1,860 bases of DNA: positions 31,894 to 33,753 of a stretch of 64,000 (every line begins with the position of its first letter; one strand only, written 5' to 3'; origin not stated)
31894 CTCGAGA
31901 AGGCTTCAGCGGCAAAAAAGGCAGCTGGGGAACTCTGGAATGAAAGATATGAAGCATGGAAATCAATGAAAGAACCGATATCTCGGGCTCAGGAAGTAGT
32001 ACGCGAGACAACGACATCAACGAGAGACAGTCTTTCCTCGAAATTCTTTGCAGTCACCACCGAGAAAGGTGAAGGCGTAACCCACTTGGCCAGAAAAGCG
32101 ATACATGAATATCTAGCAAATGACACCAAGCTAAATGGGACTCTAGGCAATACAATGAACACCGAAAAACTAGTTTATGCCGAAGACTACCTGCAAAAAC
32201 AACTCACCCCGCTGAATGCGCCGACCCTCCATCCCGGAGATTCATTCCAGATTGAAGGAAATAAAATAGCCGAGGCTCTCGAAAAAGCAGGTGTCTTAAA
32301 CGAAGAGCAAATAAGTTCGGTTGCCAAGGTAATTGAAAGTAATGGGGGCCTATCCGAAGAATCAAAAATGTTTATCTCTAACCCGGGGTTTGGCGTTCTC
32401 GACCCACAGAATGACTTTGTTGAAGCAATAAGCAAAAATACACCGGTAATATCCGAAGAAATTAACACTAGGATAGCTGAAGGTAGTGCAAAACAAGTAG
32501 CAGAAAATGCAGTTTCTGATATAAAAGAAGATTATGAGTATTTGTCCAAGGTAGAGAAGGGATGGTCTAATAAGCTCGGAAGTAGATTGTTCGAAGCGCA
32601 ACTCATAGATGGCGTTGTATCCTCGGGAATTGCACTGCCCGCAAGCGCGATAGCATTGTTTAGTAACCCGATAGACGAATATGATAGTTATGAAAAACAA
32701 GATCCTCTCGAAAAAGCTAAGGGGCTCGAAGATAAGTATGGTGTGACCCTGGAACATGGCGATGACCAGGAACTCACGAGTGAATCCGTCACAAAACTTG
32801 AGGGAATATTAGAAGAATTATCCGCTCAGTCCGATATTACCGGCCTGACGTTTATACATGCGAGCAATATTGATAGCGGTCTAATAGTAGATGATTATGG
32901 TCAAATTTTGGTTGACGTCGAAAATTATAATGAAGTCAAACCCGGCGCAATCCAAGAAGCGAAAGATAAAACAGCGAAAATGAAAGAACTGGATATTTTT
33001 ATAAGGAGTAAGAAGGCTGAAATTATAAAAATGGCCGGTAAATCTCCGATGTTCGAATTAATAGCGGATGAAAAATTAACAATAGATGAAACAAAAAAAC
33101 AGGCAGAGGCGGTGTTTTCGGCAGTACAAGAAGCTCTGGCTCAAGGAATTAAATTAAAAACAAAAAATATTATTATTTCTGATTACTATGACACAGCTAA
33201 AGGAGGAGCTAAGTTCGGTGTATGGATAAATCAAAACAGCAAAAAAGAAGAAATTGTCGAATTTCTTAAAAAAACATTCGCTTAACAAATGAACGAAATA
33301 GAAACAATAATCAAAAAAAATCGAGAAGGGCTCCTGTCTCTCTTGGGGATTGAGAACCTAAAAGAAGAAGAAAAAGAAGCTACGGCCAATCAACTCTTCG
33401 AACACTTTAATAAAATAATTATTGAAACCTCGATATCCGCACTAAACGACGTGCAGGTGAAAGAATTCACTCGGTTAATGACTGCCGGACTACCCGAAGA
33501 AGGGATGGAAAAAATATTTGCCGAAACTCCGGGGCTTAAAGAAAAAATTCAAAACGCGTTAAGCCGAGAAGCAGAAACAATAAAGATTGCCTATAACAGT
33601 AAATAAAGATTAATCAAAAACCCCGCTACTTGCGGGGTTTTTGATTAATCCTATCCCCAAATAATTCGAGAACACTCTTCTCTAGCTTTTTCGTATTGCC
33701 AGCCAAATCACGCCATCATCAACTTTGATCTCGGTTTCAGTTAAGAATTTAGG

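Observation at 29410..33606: Giant 1291-aa acidic glycine-zipper protein plus a coupled 105-aa partner, directly after trpS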

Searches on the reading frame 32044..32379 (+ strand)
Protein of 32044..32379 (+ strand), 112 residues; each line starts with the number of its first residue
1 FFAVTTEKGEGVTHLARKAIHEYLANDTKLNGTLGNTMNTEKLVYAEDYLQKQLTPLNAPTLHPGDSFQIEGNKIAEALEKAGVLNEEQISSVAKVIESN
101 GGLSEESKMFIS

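Call 55: find_related_loci(query=A5, collection=genome_contigs, flank=8000)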
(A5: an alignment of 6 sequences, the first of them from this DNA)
Query A5 (112 aa) in genome_contigs; peptide patterns used: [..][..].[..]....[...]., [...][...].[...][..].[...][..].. (x = any residue, [..] = any of these).
105 stretches matched a pattern; 51 encode a relative of the query (tblastn E <= 1e-3); 51 distinct loci.
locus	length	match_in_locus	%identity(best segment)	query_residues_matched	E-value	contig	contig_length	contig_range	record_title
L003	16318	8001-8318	43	2-111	6e-24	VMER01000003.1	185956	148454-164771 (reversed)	MAG: Parcubacteria group bacterium LiPW_15 LiPW15_scaffold_188, whole genome shotgun sequence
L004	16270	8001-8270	54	2-86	9e-23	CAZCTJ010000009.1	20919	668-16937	MAG TPA_asm: uncultured Candidatus Saccharibacteria bacterium isolate SRP050083_co1_447 genome assembly, contig: NODE_98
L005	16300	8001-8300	40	2-101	1e-20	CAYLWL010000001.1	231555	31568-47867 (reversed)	MAG TPA_asm: uncultured Candidatus Saccharibacteria bacterium isolate binchicken_co227_1182 genome assembly, contig: NOD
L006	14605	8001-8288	43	2-97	4e-20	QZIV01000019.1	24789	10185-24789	MAG: Candidatus Parcubacteria bacterium isolate SURF_56 Ga0104751_1002998, whole genome shotgun sequence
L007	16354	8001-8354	36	1-112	7e-19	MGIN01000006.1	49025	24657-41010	MAG: Candidatus Wolfebacteria bacterium GWA1_42_9 gwa1_scaffold_1805, whole genome shotgun sequence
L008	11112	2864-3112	38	5-97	2e-14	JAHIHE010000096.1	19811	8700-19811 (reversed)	MAG: Patescibacteria group bacterium isolate KR11_N3.mb.38 KR11_N3.mb.38_k141_189398, whole genome shotgun sequence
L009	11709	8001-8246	43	2-93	2e-14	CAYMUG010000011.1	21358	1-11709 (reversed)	MAG TPA_asm: uncultured Candidatus Saccharibacteria bacterium isolate binchicken_co207_157 genome assembly, contig: NODE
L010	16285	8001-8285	36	2-103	8e-14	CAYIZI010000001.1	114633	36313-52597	MAG TPA_asm: uncultured Candidatus Saccharibacteria bacterium isolate ERP119705_co9_390 genome assembly, contig: NODE_69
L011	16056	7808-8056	37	2-95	8e-14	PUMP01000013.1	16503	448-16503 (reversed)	MAG: Candidatus Nealsonbacteria bacterium isolate B1Sed10_223R2 B1-Sed10-C3951, whole genome shotgun sequence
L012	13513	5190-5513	32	2-111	2e-13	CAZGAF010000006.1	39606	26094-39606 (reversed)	MAG TPA_asm: uncultured Candidatus Saccharibacteria bacterium isolate SRP170004_co1_518 genome assembly, contig: NODE_13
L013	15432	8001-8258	37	1-95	5e-13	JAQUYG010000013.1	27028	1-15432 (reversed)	MAG: Candidatus Paceibacterota bacterium isolate STD2_231 NODE_6294_length_27028_cov_6.614698_Sandtown_D2, whole genome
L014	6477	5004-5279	37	2-103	6e-13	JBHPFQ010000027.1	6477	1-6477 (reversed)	Patescibacteria group bacterium isolate SAG AM-311-K04 NODE_27_length_6477_cov_27.738555, whole genome shotgun sequence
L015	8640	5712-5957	34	2-95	2e-12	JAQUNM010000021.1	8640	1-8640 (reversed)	MAG: Candidatus Paceibacterota bacterium isolate STD1_178 NODE_25180_length_8640_cov_3.924351_Sandtown_D1, whole genome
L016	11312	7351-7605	38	2-94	4e-12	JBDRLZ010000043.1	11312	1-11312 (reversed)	MAG: bacterium isolate MEGAHIT-group-1.804 k141_4304044, whole genome shotgun sequence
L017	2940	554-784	38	4-90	7e-12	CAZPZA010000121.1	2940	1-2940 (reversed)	MAG TPA_asm: uncultured Gammaproteobacteria bacterium isolate binchicken_co21_463 genome assembly, contig: NODE_63948_le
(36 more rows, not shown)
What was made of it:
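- Of the 51 GTDB-representative loci, 49 carry Patescibacteria or unclassified-bacterium titles and 2 carry other, probably mis-binned, labels (call 55).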

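Call 126: find_related_loci(query=A5, collection=viral_contigs, flank=4000)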
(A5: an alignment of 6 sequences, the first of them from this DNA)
Query A5 (112 aa) in viral_contigs; peptide patterns used: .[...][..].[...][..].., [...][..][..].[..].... (x = any residue, [..] = any of these).
70 stretches matched a pattern, but none encodes a relative of the query by tblastn (E <= 1e-3).

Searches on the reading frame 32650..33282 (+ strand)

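Call 31: search_protein_families(library=pfam, proteins=[window:32650-33282:+], max_evalue=5)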
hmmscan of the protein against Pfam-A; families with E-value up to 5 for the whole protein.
window:32650-33282:+ (211 aa): 1 family
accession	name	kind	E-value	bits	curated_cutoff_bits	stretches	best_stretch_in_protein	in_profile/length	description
PF10802.14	DUF2540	-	0.037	14.5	25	1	86-133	16-62/75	Protein of unknown function (DUF2540)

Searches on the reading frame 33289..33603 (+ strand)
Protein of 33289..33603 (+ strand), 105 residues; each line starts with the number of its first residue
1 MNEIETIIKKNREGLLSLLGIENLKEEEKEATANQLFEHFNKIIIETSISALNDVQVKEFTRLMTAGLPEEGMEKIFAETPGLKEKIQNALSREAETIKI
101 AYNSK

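Call 3: search_protein_families(library=pfam, proteins=[window:33289-33603:+], max_evalue=1)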
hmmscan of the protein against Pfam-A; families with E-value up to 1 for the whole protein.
window:33289-33603:+ (105 aa): 3 families
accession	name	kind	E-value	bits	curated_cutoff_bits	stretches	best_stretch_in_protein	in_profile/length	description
PF18908.5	DUF5663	-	0.023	15.7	23.7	1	16-80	2-66/84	Protein of unknown function (DUF5663)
PF19671.4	DUF6174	-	0.035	14.8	23.8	1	70-105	58-93/122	Family of unknown function (DUF6174)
PF19295.5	SufBD_N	-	0.063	13.4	23.5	1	31-75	5-49/172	SufBD protein N-terminal region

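Call 4: search_protein_families(library=ncbifam, proteins=[window:33289-33603:+], max_evalue=1)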
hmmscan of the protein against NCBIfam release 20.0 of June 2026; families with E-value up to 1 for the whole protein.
window:33289-33603:+ (105 aa): 0 families

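Call 9: find_homologous_proteins(query=window:33289-33603:+, max_evalue=0.001)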
Query window:33289-33603:+ (105 aa): 2 proteins with E <= 0.001 among 11 candidates.
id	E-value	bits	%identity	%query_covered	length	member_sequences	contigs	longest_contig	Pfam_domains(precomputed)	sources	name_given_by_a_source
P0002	2.3e-47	177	87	100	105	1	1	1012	PF18908.7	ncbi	-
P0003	5.5e-46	172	99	83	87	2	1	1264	-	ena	-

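Call 11: find_encoding_contigs(protein=P0002, flank=10000)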
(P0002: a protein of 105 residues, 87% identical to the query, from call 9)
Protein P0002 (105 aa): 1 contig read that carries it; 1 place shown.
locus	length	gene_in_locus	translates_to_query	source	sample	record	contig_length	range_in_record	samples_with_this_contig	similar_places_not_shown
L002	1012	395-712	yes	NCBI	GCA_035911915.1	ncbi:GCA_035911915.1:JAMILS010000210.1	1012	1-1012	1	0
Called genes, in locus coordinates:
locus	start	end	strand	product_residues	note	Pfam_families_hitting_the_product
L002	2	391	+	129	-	?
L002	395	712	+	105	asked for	PF18908:DUF5663 (weak)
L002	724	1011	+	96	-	?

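Call 26: search_protein_families(library=pfam, proteins=[P0002], max_evalue=0.01)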
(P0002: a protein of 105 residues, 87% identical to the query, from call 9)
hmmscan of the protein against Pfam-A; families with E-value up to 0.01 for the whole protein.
P0002 (105 aa): 1 family
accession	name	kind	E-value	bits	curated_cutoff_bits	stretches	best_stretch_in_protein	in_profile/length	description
PF18908.5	DUF5663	-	0.0073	17.3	23.7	1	16-88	2-74/84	Protein of unknown function (DUF5663)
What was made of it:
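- Closest known: Pfam DUF5663. Same: The 87%-identical ortholog P0002 carries a precomputed PF18908 hit (calls 3, 9, 11, 26).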

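Call 30: search_protein_families(library=phrogs, proteins=[window:33289-33603:+], max_evalue=0.1)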
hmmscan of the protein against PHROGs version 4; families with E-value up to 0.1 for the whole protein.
window:33289-33603:+ (105 aa): 0 families

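Call 62: search_protein_families(library=pfam, alignment_id=A6, max_evalue=0.1)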
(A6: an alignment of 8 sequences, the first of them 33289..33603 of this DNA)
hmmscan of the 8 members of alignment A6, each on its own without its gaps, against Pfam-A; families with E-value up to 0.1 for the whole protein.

A. member 1, window:33289-33603:+ (105 aa): 3 families
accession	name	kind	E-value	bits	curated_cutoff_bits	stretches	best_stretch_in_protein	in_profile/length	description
PF18908.5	DUF5663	-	0.023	15.7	23.7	1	16-80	2-66/84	Protein of unknown function (DUF5663)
PF19671.4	DUF6174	-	0.035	14.8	23.8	0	70-105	58-93/122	Family of unknown function (DUF6174)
PF19295.5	SufBD_N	-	0.063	13.4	23.5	1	31-75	5-49/172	SufBD protein N-terminal region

B. families by the number of members that match (of 8 scanned): 15 families
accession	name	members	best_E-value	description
PF18908.5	DUF5663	4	0.00091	Protein of unknown function (DUF5663)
PF08681.18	TacA1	4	0.0042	Antitoxin TacA 1-like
PF19671.4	DUF6174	2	0.028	Family of unknown function (DUF6174)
PF06896.17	Phage_TAC_3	1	0.0034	Phage tail assembly chaperone proteins, TAC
PF08278.16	DnaG_DnaB_bind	1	0.014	DNA primase DnaG DnaB-binding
PF12041.13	DELLA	1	0.02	Transcriptional regulator DELLA protein N terminal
PF14401.11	RLAN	1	0.021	RimK-like ATPgrasp N-terminal domain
PF09181.15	ProRS-C_2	1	0.05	Prolyl-tRNA synthetase, C-terminal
PF09312.16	SurA_N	1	0.056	SurA N-terminal domain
PF19295.5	SufBD_N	1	0.063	SufBD protein N-terminal region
PF13401.12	AAA_22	1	0.066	AAA domain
PF11458.13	Mistic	1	0.08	Membrane-integrating protein Mistic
PF17221.8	COMMD1_N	1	0.081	COMMD1 N-terminal domain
PF08785.16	Ku_PK_bind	1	0.084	Ku C terminal domain like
PF14794.11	DUF4479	1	0.086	Domain of unknown function (DUF4479)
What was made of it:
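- On Pfam DUF5663 (partner): The best E among 8 orthologs is 9e-4 (calls 3, 26, 62).
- Closest known: Pfam DUF5663. Different: Only 4 of 8 partner orthologs reach E of 0.1 or better (call 62).
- There are also weak Pfam TacA1 hits (call 62).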

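Call 95: search_solved_structures(query=A6, max_evalue=1)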
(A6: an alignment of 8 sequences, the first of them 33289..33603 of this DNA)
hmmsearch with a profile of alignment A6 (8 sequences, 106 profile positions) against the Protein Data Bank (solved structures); distinct sequences matched with E-value up to 1: 9.
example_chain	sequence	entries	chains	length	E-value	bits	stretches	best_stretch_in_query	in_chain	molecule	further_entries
7zg6_A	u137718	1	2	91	0.0018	21.9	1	14-81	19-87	DUF1778 domain-containing protein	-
4o8w_A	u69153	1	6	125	0.095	16.3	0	17-61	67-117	Spore germination protein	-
5n56_A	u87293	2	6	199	0.17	15.5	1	34-93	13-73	Superoxide dismutase [Mn/Fe] 1 | Superoxide dismutase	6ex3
6qv9_A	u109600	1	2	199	0.17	15.5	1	34-93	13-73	Superoxide dismutase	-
5myj_AF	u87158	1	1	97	0.48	14.1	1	30-78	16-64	30S ribosomal protein S6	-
2i9i_A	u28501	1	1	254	0.51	14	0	23-66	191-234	Hypothetical protein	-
2nuw_A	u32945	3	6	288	0.64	13.7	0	19-62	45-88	2-keto-3-deoxygluconate/2-keto-3-deoxy-6-phospho gluconate aldolase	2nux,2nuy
2bnl_A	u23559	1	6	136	0.92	13.2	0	7-58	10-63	MODULATOR PROTEIN RSBR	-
8y17_A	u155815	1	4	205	0.92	13.2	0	39-93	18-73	Superoxide dismutase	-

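Call 98: search_solved_structures(query=A6, max_evalue=0.01, show_alignments=1)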
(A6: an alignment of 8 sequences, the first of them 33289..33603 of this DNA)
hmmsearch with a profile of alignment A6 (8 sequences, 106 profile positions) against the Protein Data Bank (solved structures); distinct sequences matched with E-value up to 0.01: 1.
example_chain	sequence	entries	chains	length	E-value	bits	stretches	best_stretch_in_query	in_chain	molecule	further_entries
7zg6_A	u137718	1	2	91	0.0018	21.9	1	14-81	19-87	DUF1778 domain-containing protein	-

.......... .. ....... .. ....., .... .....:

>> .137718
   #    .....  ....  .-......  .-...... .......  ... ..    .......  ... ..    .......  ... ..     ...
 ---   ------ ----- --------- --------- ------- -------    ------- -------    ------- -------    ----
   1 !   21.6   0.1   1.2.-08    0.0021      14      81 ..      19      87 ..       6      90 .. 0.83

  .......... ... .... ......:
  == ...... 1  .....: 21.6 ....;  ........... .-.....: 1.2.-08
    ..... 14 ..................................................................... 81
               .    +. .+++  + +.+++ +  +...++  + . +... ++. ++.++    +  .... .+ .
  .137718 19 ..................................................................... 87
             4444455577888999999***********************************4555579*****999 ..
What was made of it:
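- The partner profile gives a borderline hit to a DUF1778 structure (7zg6_A, E 0.0018; calls 95, 98).
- Tried and rejected: TacA/DUF1778 antitoxin homology of the partner was a borderline lead: hmmsearch E 0.0018 plus weak Pfam TacA1 hits (calls 62, 95, 98).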

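Call 110: find_related_loci(query=A10, collection=metagenome_contigs, flank=8000)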
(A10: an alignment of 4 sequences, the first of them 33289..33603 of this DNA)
Query A10 (105 aa) in metagenome_contigs; peptide patterns used: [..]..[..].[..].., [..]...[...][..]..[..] (x = any residue, [..] = any of these).
488 stretches matched a pattern; 9 encode a relative of the query (tblastn E <= 1e-3); 9 distinct loci.
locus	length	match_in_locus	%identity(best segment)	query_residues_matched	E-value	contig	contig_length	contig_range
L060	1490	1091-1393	45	1-102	8e-19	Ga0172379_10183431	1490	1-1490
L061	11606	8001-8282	39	1-94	3e-17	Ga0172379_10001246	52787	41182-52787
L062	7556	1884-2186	43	1-101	3e-17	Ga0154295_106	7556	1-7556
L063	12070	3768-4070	43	1-101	3e-17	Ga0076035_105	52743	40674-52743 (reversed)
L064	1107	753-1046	41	7-101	4e-15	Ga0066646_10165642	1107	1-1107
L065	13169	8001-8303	43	1-101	3e-17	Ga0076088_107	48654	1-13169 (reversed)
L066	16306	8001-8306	35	1-102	6e-15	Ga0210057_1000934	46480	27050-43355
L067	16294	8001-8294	38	4-101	4e-18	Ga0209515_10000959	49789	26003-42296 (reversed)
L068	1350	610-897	28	8-103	5e-10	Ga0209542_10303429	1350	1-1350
